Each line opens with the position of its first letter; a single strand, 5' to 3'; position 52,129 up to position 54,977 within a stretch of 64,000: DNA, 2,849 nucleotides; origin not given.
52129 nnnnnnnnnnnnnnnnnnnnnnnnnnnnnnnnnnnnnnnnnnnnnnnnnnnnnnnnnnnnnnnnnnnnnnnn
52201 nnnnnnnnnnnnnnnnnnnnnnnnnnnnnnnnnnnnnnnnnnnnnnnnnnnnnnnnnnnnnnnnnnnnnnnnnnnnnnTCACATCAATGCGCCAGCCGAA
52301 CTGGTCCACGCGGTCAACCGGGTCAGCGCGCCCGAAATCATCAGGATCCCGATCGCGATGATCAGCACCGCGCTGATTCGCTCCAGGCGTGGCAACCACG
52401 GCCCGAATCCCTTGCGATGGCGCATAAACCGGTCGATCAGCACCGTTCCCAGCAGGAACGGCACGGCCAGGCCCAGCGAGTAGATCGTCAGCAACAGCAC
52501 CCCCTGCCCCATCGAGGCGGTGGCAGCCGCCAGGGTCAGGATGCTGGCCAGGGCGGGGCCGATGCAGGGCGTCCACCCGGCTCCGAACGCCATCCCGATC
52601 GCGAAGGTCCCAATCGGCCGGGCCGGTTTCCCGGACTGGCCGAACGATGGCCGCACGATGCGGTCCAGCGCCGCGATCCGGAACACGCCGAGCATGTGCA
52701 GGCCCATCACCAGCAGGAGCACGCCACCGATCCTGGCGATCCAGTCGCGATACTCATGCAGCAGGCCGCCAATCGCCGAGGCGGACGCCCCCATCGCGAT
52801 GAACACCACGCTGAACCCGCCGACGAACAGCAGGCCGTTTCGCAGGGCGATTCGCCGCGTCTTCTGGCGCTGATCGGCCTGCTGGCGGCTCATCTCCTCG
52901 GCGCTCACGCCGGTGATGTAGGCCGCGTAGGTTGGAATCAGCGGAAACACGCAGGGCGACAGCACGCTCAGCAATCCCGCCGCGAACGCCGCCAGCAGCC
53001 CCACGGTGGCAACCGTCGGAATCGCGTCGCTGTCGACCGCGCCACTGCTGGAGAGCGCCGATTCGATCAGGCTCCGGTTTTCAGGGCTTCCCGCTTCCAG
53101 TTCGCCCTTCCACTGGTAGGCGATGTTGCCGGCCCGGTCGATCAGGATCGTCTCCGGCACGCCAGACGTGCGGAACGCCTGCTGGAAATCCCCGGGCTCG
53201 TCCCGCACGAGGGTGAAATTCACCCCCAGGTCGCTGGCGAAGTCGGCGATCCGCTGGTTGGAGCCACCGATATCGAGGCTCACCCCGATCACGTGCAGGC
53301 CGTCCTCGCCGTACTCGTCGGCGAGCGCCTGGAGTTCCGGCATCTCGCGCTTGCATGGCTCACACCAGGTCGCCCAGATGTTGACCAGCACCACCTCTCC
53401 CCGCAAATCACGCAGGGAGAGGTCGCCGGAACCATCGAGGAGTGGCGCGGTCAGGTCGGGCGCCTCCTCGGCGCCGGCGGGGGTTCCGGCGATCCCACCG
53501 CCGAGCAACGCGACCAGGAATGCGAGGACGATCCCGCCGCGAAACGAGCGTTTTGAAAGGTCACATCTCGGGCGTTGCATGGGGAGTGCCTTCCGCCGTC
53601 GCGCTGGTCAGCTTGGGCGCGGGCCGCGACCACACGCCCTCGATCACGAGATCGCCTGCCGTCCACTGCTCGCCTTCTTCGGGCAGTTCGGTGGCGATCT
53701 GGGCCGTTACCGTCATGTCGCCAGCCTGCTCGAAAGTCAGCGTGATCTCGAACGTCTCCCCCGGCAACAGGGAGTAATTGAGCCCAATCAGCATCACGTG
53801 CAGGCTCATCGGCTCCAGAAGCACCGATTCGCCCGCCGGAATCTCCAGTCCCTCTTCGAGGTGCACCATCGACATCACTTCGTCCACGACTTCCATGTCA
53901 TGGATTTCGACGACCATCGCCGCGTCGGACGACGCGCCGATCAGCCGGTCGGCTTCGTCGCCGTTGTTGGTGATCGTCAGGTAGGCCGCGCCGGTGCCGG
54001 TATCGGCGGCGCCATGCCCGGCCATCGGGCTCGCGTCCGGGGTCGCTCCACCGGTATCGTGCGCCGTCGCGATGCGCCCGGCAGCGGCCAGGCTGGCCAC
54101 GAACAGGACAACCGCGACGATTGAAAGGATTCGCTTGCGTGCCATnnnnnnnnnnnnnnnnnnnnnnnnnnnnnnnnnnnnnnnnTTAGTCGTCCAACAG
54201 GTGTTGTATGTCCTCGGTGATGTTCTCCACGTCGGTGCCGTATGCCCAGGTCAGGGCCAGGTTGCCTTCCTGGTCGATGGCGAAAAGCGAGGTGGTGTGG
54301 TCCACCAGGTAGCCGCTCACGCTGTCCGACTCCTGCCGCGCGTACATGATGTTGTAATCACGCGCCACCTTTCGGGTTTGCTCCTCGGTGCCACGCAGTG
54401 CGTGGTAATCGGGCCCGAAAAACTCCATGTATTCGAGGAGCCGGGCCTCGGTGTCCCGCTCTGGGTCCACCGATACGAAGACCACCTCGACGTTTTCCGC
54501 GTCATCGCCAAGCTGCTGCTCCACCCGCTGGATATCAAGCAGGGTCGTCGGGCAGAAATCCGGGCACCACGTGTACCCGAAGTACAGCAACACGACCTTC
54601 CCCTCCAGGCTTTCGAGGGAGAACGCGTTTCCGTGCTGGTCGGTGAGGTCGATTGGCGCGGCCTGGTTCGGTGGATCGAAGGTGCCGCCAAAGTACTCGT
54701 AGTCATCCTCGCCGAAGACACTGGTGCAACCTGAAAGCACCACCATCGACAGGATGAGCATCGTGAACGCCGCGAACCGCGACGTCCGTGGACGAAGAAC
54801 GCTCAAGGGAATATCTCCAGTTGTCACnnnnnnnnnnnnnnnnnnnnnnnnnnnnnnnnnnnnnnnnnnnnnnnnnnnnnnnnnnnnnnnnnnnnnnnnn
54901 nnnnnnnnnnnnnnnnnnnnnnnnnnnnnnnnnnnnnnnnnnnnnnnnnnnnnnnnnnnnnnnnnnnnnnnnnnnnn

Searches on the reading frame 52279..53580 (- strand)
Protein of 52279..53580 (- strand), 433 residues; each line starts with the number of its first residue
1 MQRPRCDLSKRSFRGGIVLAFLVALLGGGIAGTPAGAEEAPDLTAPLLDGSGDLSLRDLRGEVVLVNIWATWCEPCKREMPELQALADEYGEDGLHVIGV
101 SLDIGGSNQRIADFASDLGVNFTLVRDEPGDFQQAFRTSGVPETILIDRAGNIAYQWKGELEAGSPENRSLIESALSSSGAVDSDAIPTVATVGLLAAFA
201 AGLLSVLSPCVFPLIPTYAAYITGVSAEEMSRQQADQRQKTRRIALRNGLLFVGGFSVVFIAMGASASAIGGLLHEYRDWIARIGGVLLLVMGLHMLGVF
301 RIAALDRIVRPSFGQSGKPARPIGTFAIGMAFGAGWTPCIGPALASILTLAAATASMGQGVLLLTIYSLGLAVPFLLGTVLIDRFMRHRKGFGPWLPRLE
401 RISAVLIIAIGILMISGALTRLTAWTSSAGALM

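Call 45: search_protein_families(library=pfam, proteins=[window:52279-53580:-], max_evalue=0.001)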
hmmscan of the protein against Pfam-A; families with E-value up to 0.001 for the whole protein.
window:52279-53580:- (433 aa): 7 families
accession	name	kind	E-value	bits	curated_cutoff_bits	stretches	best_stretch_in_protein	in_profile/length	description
PF00578.27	AhpC-TSA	-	1.9e-23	83.2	26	1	38-155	3-123/124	AhpC/TSA family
PF02683.22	DsbD_TM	-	1.1e-20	74.4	27.1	1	194-416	4-216/219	Cytochrome C biogenesis protein transmembrane domain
PF08534.16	Redoxin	-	3.5e-20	72.8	26.6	1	38-164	4-139/148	Redoxin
PF13386.12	DsbD_2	-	4.4e-14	53.3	24.9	1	197-413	1-199/199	Cytochrome C biogenesis protein transmembrane region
PF13905.12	Thioredoxin_8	-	3.5e-12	46.9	27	1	61-153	1-94/94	Thioredoxin-like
PF00085.26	Thioredoxin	-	2.4e-06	28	23.5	1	62-104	19-58/103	Thioredoxin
PF13098.12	Thioredoxin_2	-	0.00014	22.6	27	1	61-163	5-97/104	Thioredoxin-like domain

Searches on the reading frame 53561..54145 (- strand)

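Call 45: search_protein_families(library=pfam, proteins=[window:53561-54145:-], max_evalue=0.001)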
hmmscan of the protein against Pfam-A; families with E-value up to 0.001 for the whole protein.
window:53561-54145:- (194 aa): 1 family
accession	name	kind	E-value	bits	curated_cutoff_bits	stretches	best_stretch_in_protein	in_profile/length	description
PF04314.18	PCuAC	-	2.5e-32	111.4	29.4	1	47-146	11-109/109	Copper chaperone PCu(A)C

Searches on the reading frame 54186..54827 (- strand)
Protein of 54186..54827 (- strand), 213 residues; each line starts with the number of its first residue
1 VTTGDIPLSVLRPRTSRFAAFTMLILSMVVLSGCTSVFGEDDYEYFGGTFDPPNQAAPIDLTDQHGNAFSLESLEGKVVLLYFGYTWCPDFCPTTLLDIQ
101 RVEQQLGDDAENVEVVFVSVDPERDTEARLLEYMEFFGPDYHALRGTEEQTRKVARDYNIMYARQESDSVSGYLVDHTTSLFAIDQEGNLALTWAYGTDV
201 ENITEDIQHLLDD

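Call 45: search_protein_families(library=pfam, proteins=[window:54186-54827:-], max_evalue=0.001)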
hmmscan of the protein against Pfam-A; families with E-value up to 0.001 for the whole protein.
window:54186-54827:- (213 aa): 4 families
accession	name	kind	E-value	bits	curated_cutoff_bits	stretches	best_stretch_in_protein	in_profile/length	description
PF02630.20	SCO1-SenC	-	2.6e-40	137.9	22.8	1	59-189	4-133/134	SCO1/SenC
PF00578.27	AhpC-TSA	-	8.5e-12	45.5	26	1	55-190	4-121/124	AhpC/TSA family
PF13905.12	Thioredoxin_8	-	5.7e-08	33.4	27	1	76-162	1-81/94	Thioredoxin-like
PF08534.16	Redoxin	-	8.1e-08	32.6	26.6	1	55-190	4-128/148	Redoxin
